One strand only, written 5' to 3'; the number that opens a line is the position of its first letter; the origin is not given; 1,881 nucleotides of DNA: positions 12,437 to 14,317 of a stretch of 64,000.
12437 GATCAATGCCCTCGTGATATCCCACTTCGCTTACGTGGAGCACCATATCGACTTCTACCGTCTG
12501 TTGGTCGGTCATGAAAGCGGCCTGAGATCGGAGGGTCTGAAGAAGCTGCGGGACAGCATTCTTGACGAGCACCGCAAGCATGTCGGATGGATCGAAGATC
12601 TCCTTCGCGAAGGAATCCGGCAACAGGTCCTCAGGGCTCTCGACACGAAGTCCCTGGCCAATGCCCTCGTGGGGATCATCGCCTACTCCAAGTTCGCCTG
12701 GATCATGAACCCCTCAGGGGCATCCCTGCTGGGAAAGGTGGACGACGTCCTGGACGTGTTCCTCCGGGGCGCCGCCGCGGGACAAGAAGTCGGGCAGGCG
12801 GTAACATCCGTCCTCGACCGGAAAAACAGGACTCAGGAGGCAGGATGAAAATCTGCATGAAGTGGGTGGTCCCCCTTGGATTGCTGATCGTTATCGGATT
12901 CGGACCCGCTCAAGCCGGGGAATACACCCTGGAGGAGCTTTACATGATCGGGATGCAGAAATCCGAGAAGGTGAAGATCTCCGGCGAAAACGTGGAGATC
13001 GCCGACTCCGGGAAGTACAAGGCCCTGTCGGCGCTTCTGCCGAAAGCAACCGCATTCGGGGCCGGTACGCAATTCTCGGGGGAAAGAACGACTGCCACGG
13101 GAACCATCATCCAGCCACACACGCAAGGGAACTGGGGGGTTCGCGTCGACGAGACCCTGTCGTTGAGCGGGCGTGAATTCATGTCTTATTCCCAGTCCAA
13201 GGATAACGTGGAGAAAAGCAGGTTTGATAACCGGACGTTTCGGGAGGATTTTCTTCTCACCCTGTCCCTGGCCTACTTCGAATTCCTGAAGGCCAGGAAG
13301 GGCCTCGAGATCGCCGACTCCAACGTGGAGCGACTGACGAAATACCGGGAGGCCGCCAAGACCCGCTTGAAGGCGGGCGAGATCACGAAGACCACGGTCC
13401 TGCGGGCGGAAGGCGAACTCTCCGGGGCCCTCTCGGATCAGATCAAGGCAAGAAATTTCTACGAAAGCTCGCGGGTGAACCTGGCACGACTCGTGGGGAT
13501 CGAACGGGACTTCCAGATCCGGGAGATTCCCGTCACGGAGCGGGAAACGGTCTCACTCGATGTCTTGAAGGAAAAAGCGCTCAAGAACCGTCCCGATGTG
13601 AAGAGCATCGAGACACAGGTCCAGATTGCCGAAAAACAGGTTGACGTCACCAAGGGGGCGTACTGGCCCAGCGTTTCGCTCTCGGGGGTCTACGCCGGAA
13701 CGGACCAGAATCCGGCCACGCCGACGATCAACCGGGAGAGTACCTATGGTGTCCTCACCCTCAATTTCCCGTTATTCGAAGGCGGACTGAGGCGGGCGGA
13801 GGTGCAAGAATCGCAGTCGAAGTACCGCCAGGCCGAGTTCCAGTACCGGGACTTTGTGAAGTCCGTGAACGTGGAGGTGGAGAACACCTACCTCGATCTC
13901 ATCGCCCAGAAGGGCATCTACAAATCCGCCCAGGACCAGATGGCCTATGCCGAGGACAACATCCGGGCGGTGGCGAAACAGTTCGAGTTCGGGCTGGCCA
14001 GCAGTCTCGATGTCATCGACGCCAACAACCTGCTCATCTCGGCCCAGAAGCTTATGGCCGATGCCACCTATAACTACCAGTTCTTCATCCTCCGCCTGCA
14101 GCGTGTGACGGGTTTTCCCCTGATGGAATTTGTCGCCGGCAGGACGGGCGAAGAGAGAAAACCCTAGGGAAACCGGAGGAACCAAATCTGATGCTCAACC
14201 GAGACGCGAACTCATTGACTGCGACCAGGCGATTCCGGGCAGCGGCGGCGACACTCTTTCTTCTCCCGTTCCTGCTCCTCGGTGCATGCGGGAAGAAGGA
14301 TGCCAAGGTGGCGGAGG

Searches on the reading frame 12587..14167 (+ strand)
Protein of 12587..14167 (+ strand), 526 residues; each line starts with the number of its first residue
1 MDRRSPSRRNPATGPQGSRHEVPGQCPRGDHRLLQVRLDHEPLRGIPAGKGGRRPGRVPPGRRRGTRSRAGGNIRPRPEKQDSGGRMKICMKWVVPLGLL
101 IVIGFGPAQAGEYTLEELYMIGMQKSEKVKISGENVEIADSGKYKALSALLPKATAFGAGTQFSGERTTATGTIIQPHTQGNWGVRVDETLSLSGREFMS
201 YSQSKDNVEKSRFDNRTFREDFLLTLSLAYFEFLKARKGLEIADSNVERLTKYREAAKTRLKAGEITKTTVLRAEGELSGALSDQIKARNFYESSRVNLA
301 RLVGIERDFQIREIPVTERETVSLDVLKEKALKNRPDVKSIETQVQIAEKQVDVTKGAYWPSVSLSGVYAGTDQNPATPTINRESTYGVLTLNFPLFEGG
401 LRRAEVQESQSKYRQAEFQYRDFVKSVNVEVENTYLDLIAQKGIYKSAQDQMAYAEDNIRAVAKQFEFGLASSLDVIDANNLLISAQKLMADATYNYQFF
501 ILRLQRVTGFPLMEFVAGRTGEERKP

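Call 26: search_protein_families(library=pfam, proteins=[window:12587-14167:+], max_evalue=0.00001)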
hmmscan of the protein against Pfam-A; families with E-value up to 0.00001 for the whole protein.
window:12587-14167:+ (526 aa): 1 family
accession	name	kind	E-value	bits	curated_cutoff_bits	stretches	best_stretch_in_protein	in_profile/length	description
PF02321.23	OEP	-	2.6e-58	197.4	22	2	328-509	5-187/187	Outer membrane efflux protein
